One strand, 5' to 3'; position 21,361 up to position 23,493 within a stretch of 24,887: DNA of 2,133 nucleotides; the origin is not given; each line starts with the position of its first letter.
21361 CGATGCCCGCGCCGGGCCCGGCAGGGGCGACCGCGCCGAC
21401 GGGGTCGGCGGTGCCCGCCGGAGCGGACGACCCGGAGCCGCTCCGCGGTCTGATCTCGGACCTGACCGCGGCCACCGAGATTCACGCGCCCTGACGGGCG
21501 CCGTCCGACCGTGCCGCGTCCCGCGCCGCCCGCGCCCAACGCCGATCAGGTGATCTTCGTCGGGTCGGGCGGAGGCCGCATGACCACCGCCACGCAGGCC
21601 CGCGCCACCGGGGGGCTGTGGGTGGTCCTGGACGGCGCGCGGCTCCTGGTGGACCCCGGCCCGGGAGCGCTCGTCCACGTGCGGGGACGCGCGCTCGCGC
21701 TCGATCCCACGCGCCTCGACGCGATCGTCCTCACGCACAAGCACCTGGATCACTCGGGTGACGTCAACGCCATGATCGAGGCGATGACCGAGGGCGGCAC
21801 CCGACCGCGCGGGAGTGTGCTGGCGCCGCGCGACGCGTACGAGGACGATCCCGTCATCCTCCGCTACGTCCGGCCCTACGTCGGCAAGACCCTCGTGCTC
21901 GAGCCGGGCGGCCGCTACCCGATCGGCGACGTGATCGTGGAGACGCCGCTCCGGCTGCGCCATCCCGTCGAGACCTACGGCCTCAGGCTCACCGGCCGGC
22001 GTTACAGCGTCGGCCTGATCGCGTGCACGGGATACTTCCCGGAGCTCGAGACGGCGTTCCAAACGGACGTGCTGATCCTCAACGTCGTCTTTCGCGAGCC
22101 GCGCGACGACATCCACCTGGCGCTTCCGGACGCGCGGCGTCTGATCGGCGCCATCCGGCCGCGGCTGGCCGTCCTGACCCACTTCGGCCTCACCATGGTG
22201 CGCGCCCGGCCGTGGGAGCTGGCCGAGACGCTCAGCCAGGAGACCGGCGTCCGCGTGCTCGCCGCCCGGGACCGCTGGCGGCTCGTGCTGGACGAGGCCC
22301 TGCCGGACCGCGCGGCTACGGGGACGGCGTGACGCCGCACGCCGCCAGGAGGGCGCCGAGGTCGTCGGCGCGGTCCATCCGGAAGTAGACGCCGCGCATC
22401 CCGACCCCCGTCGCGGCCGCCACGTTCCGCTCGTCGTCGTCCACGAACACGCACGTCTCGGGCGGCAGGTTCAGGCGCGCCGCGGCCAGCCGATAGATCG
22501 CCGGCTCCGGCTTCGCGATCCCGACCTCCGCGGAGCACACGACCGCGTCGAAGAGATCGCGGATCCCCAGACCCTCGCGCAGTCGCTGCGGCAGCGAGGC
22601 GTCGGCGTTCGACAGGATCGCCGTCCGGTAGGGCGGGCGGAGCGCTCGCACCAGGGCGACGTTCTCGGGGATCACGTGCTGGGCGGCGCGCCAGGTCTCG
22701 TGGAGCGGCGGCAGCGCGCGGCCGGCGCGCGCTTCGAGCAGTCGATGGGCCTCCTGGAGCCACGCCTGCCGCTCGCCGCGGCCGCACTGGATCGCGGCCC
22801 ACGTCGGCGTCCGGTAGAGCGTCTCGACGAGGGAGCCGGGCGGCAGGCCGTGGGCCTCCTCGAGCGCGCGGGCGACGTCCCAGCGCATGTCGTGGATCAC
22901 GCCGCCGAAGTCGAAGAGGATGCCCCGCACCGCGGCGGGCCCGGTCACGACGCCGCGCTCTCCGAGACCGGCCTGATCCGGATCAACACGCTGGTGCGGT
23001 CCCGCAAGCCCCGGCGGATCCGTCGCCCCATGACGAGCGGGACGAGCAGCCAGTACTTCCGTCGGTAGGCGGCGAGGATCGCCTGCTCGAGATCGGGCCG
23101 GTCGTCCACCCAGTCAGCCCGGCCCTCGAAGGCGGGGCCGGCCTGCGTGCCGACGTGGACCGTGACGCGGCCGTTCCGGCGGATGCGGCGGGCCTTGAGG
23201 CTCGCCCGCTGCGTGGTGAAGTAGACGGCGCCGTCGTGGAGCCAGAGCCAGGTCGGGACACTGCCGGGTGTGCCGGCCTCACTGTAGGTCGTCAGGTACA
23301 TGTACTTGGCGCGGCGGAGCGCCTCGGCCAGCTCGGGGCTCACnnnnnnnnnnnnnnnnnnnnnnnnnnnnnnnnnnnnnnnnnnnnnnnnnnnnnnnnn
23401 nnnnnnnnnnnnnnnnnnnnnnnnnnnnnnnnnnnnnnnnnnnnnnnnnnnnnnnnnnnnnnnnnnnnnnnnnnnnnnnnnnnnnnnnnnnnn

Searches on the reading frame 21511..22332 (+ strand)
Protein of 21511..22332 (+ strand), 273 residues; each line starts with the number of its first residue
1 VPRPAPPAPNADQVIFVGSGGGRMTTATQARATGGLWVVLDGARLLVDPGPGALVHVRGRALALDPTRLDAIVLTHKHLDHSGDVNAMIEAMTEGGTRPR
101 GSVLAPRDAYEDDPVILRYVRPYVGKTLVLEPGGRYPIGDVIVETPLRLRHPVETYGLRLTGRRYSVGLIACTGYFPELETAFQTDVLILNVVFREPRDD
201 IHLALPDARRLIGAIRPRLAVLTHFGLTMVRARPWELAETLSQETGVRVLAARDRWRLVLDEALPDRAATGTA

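Call 6: search_protein_families(library=pfam, proteins=[window:21511-22332:+], max_evalue=0.01)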
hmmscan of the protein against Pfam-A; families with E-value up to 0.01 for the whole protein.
window:21511-22332:+ (273 aa): 3 families
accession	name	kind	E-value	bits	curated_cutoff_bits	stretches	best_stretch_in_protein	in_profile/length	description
PF12706.13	Lactamase_B_2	-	5.2e-21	75.6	27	1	44-225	2-200/200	Beta-lactamase superfamily domain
PF00753.33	Lactamase_B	-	3.7e-09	37.3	22.7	1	38-92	11-67/196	Metallo-beta-lactamase superfamily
PF13483.12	Lactamase_B_3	-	0.0041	17.5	24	0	41-143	15-75/160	Beta-lactamase superfamily domain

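Call 7: search_protein_families(library=ncbifam, proteins=[window:21511-22332:+], max_evalue=0.01)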
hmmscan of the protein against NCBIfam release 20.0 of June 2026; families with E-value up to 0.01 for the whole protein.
window:21511-22332:+ (273 aa): 17 families
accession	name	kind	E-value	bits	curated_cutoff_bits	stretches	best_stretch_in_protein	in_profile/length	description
NF041851.1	cyc_nuc_deg_phdiest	equivalog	2.6e-08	33.6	400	1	25-89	12-72/253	cyclic nucleotide-degrading phosphodiesterase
TIGR02651.1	RNase_Z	equivalog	2.7e-08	33.2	292.95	1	14-106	2-89/302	ribonuclease Z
NF041257.1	GntH_guanitoxin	equivalog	3.2e-08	32.9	333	1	14-96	15-95/374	guanitoxin biosynthesis MBL fold metallo-hydrolase GntH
NF000805.0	PRK00055.2-3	equivalog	2.3e-07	30.4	416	1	25-161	14-151/307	ribonuclease Z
NF000801.0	PRK00055.1-3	equivalog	6.9e-07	28.6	252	1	13-108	3-93/307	ribonuclease Z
NF002553.0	PRK02113.1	equivalog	1.1e-06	28.2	386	1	30-86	32-84/252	MBL fold metallo-hydrolase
NF045584.1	cas14_MBL_CASP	equivalog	0.00012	20.6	800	1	33-91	13-73/612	type VII CRISPR-associated protein Cas14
TIGR03413.1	GSH_gloB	equivalog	0.00022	20.7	200.8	1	37-92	13-67/248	hydroxyacylglutathione hydrolase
NF038231.1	MBL_Geo_Pelo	equivalog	0.00027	20.6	360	0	28-82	29-79/250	GPMC system MBL fold metallohydrolase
NF007597.0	PRK10241.1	equivalog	0.00075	18.9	421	1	36-92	14-69/251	hydroxyacylglutathione hydrolase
TIGR03675.1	arCOG00543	equivalog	0.0012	17.2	580.2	1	66-88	226-248/631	beta-CASP ribonuclease aCPSF1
NF001911.0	PRK00685.1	equivalog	0.0015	18.1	144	1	44-89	19-61/228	metal-dependent hydrolase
NF040874.1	blaPJM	exception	0.0019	17.8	630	1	36-91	61-119/301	PJM family subclass B3 metallo-beta-lactamase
NF000439.2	blaAIM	exception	0.0027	17.3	675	1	36-91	61-119/303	AIM family subclass B3 metallo-beta-lactamase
TIGR03307.1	PhnP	equivalog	0.0061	15.9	272.25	0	37-227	41-223/249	phosphonate metabolism protein PhnP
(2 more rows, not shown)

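Call 28: search_solved_structures(query=window:21511-22332:+, max_evalue=0.01)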
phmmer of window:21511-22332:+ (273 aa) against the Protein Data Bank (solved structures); distinct sequences matched with E-value up to 0.01: 15.
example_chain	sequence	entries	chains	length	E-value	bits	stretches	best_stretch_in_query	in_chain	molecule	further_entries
1zkp_A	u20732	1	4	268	3e-08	36.4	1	10-180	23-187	hypothetical protein BA1088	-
6kns_A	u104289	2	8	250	5.4e-07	32.3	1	14-211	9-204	Putative metal-dependent hydrolase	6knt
6j4n_A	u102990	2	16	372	3e-06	29.8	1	11-112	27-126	Metallo-beta-lactamases PNGM-1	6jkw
7bz3_A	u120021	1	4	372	4.1e-06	29.4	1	11-112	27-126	Metallo-beta-lactamase PNGM-1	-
7byq_A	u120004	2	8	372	4.4e-06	29.3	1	11-112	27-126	Metallo-beta-lactamase PNGM-1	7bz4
7bz1_A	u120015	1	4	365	7.3e-05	25.3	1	11-112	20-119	Metallo-beta-lactamase PNGM-1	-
7wi1_A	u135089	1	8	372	7.6e-05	25.2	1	11-112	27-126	Metallo-beta-lactamase PNGM-1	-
7bzi_G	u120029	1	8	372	7.6e-05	25.2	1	11-112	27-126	Metallo-beta-lactamase PNGM-1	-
8gyg_A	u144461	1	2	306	0.00012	24.5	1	12-91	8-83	Arysulfatase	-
3ie2_A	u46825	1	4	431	0.0011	21.4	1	32-104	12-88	Ribonuclease TTHA0252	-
3idz_A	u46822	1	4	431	0.0012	21.3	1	32-104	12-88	Ribonuclease TTHA0252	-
3ie1_A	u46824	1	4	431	0.0012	21.3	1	32-104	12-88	Ribonuclease TTHA0252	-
2dkf_A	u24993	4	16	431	0.0012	21.3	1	32-104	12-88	metallo-beta-lactamase superfamily protein | Ribonuclease TTHA0252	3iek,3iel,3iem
3ie0_A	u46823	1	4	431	0.0012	21.3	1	32-104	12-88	Ribonuclease TTHA0252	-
4p62_A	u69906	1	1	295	0.0038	19.7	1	35-88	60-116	Metallo-beta-lactamase AIM-1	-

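Call 49: find_homologous_proteins(query=window:21511-22332:+, max_evalue=1e-10)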
Query window:21511-22332:+ (273 aa): 2595 proteins with E <= 1e-10 among 8000 candidates; the best 120 are listed.
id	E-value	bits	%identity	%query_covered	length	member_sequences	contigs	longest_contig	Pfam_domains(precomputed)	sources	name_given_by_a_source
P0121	9.8e-160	548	100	92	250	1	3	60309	PF12706.14,PF00753.34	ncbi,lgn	-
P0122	3.6e-147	507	84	96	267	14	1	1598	PF12706.14,PF00753.34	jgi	-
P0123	5.6e-147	506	86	97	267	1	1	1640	PF12706.14,PF00753.34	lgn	-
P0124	1.9e-145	501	85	91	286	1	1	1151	PF12706.14,PF00753.34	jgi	-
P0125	8.1e-145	499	85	96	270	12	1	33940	PF12706.14,PF00753.34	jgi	jgi:phosphoribosyl 1,2-cyclic phosphodiesterase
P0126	9.2e-145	499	85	97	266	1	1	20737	PF12706.14,PF00753.34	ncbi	ncbi:MAG: MBL fold metallo-hydrolase [Candidatus Rokuibacteriota bacterium]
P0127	1.2e-144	499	85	95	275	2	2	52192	PF12706.14,PF00753.34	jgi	-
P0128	2.2e-144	498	83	97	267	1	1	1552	PF12706.14,PF00753.34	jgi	jgi:phosphoribosyl 1,2-cyclic phosphodiesterase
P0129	4.2e-144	497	85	96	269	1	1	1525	PF12706.14,PF00753.34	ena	-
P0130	7.5e-144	496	83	98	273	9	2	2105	PF12706.14,PF00753.34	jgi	jgi:phosphoribosyl 1,2-cyclic phosphodiesterase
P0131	1.3e-143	495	84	97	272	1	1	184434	PF12706.14,PF00753.34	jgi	jgi:phosphoribosyl 1,2-cyclic phosphodiesterase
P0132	1.9e-143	495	84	93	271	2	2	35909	PF12706.14,PF00753.34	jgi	jgi:phosphoribosyl 1,2-cyclic phosphodiesterase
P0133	5.5e-143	493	84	96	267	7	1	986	PF12706.14,PF00753.34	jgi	jgi:phosphoribosyl 1,2-cyclic phosphodiesterase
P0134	2.2e-142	491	85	96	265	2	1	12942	PF12706.14,PF00753.34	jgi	jgi:phosphoribosyl 1,2-cyclic phosphodiesterase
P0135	2.8e-142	491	83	95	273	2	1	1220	PF12706.14,PF00753.34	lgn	-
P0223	9.9e-108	378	70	88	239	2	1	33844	PF12706.14,PF00753.34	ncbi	-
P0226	3.1e-107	376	69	90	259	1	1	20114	PF12706.14,PF00753.34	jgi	jgi:phosphoribosyl 1,2-cyclic phosphodiesterase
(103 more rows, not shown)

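Call 50: find_encoding_contigs(protein=P0223, flank=6000, max_places=2)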
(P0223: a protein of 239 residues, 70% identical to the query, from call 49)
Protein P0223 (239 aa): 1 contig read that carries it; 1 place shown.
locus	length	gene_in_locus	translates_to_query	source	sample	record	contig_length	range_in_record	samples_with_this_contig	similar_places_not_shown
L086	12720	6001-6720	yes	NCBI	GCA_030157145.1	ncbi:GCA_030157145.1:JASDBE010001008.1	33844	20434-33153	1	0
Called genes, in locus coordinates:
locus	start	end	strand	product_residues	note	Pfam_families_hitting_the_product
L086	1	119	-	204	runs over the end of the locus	-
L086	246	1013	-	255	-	PF00528:BPD_transp_1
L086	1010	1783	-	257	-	PF00528:BPD_transp_1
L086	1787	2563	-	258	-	PF00005:ABC_tran, PF13304:AAA_21 (faint)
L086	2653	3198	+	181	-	PF07606:DUF1569 (faint), PF12867:DinB_2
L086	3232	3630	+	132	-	-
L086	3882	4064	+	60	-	-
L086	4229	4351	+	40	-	PF05016:ParE_toxin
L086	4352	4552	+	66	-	PF02597:ThiS (weak), PF21965:SAMP2 (weak)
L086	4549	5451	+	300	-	PF22082:TtuA_LIM_N (weak), PF01171:ATP_bind_3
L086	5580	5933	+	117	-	PF12867:DinB_2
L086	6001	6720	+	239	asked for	PF00753:Lactamase_B (weak), PF12706:Lactamase_B_2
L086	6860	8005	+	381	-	PF00108:Thiolase_N, PF02803:Thiolase_C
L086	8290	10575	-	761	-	PF00072:Response_reg, PF01590:GAF (faint), PF00989:PAS, PF08448:PAS_4, PF13426:PAS_9, PF00512:HisKA (weak), PF02518:HATPase_c, PF00072:Response_reg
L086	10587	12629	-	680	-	PF01590:GAF, PF13185:GAF_2, PF13492:GAF_3, PF00989:PAS, PF08448:PAS_4 (weak), PF12860:PAS_7 (faint), PF00512:HisKA (weak)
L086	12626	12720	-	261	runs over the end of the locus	?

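Call 51: find_encoding_contigs(protein=P0226, flank=6000, max_places=2)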
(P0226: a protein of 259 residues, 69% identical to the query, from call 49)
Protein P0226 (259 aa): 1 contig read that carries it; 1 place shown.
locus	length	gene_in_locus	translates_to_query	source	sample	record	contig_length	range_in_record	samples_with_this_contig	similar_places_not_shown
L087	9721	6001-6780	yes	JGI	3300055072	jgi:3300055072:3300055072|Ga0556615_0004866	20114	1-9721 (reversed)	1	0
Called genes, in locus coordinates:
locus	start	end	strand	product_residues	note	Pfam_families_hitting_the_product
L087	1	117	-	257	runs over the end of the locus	PF00528:BPD_transp_1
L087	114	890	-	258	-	PF00005:ABC_tran, PF13304:AAA_21 (faint)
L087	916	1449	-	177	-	PF06052:3-HAO, PF07883:Cupin_2 (weak)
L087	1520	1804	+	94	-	PF02597:ThiS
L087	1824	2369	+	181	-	PF04978:MST (faint), PF07606:DUF1569 (faint), PF12867:DinB_2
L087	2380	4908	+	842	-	PF17957:Big_7 (faint), PF09136:Glucodextran_B (faint), PF00656:Peptidase_C14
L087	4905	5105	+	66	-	PF02597:ThiS (weak), PF21965:SAMP2 (weak)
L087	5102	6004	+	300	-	PF22082:TtuA_LIM_N (weak), PF01171:ATP_bind_3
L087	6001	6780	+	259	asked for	PF00753:Lactamase_B (weak), PF12706:Lactamase_B_2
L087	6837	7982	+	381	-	PF00108:Thiolase_N, PF02803:Thiolase_C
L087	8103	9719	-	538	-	?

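Call 61: predict_structure(alignment_id=A3)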
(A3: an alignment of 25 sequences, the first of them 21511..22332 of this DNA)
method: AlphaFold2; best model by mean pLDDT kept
length: 273 residues; sequences in the alignment: 25
mean_pLDDT: 86.1   pTM: 0.87
mean pLDDT of the five models: 86.1, 85.2, 83.5, 82.4, 80.3
residues with pLDDT >= 90: 163; 70-90: 72; 50-70: 20; < 50: 18
segments of 3 or more residues with pLDDT < 50: 21-30, 270-273
pLDDT, mean of each block of 10 residues (from residue 1): 62 84 40 82 95 87 93 90 92 94 93 83 94 97 97 95 97 94 97 77 91 98 65 82 97 90 74 36
secondary structure, 60 per line:
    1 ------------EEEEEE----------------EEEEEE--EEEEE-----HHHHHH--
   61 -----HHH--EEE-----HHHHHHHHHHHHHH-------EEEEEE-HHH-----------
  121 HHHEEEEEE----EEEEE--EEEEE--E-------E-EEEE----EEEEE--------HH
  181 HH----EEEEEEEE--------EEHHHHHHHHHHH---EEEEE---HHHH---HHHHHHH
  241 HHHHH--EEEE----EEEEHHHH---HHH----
elements in order: E13-18 E35-40 E43-47 H53-58 E71-73 H79-92 E100-105 E124-129 E134-138 E141-145 E158-161 E166-170 H179-182 E187-194 H205-215 E219-223 H227-230 H234-245 E248-251 E256-259 H260-263

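Call 63: fold_search(model_id=the predicted structure, library=pdb)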
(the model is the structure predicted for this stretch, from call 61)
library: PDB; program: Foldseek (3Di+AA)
matches with E <= 10: 998; with E <= 0.001: 252
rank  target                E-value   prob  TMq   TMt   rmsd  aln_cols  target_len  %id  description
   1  1zkp_A                3.6e-18  1.00  0.74  0.79   3.6       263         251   23  1.5A Resolution Crystal Structure of a Metallo Beta Lactamase Family Protein, the ELAC Homolgue of Bacillus anthracis, (released 2005-06-21)
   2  1zkp_B                9.7e-18  1.00  0.74  0.79   3.3       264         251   22  1.5A Resolution Crystal Structure of a Metallo Beta Lactamase Family Protein, the ELAC Homolgue of Bacillus anthracis, (released 2005-06-21)
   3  1zkp_C                1.1e-17  1.00  0.72  0.79   3.6       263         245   22  1.5A Resolution Crystal Structure of a Metallo Beta Lactamase Family Protein, the ELAC Homolgue of Bacillus anthracis, (released 2005-06-21)
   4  6knt_C                4.6e-16  1.00  0.73  0.81   3.4       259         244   20  Crystal structure of the metallo-beta-lactamase fold protein YhfI from Bacillus subtilis (space group P4332) (released 2019-09-18)
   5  6kns_B                6.2e-16  1.00  0.73  0.82   3.3       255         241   22  Crystal structure of the metallo-beta-lactamase fold protein YhfI from Bacillus subtilis (space group I4122) (released 2019-09-18)
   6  6kns_A                6.6e-16  1.00  0.75  0.82   3.2       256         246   22  Crystal structure of the metallo-beta-lactamase fold protein YhfI from Bacillus subtilis (space group I4122) (released 2019-09-18)
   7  6kns_D                1.6e-15  1.00  0.73  0.82   3.4       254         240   22  Crystal structure of the metallo-beta-lactamase fold protein YhfI from Bacillus subtilis (space group I4122) (released 2019-09-18)
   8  6knt_B                5.0e-15  1.00  0.73  0.80   3.5       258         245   22  Crystal structure of the metallo-beta-lactamase fold protein YhfI from Bacillus subtilis (space group P4332) (released 2019-09-18)
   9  8gyg_B                5.0e-15  1.00  0.71  0.64   7.1       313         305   16  Purification ,Crystallization and X-ray Diffraction analysis of a novel arysulfatase from Pseudoalteromonas atlantica  (released 2023-10-18)
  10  6kns_C                5.3e-15  1.00  0.74  0.83   3.1       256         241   22  Crystal structure of the metallo-beta-lactamase fold protein YhfI from Bacillus subtilis (space group I4122) (released 2019-09-18)
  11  8gyg_A                2.2e-14  1.00  0.71  0.67   4.6       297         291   19  Purification ,Crystallization and X-ray Diffraction analysis of a novel arysulfatase from Pseudoalteromonas atlantica  (released 2023-10-18)
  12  3qh8                  5.2e-13  1.00  0.63  0.64   5.6       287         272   21  Crystal structure of a beta-lactamase-like protein bound to AMP from brucella melitensis, long wavelength synchrotron da (released 2011-02-09)
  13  3md7                  5.9e-13  1.00  0.63  0.63   5.7       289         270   21  Crystal structure of a beta-lactamase-like protein bound to GMP from brucella melitensis (released 2010-04-21)
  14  3g1p_A                1.0e-12  1.00  0.61  0.66   4.8       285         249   18  Crystals structure of PhnP from E.coli K-12 (released 2009-03-03)
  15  3g1p_B                1.1e-12  1.00  0.64  0.70   4.2       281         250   20  Crystals structure of PhnP from E.coli K-12 (released 2009-03-03)
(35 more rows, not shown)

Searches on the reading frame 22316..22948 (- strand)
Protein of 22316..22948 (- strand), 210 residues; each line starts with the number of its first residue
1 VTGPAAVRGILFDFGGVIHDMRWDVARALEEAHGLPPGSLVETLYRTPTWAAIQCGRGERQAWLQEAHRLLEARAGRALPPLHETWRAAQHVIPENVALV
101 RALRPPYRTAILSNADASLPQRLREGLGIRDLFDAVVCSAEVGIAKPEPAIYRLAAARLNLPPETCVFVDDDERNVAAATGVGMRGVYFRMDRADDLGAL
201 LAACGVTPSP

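Call 22: search_protein_families(library=pfam, proteins=[window:22316-22948:-], max_evalue=0.001)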
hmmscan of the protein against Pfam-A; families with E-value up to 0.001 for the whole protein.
window:22316-22948:- (210 aa): 3 families
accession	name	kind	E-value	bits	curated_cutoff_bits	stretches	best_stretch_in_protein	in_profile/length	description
PF00702.32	Hydrolase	-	9.2e-23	82.1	26.4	1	7-183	1-191/191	haloacid dehalogenase-like hydrolase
PF13419.12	HAD_2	-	1.2e-12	48.7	23.8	1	106-185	95-174/178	Haloacid dehalogenase-like hydrolase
PF13242.12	Hydrolase_like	-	5.4e-07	29.9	22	1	145-188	3-47/75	HAD-hyrolase-like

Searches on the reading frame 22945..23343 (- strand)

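Call 22: search_protein_families(library=pfam, proteins=[window:22945-23343:-], max_evalue=0.001)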
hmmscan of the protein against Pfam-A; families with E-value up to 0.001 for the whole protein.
window:22945-23343:- (132 aa): 2 families
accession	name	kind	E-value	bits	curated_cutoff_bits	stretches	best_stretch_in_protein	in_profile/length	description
PF01243.27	PNPOx_N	-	2.5e-14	54.1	28.1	1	1-124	1-114/120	Pyridoxamine 5'-phosphate oxidase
PF16242.11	Pyrid_ox_like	-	0.00065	19.7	28.8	1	5-85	6-91/149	Pyridoxamine 5'-phosphate oxidase like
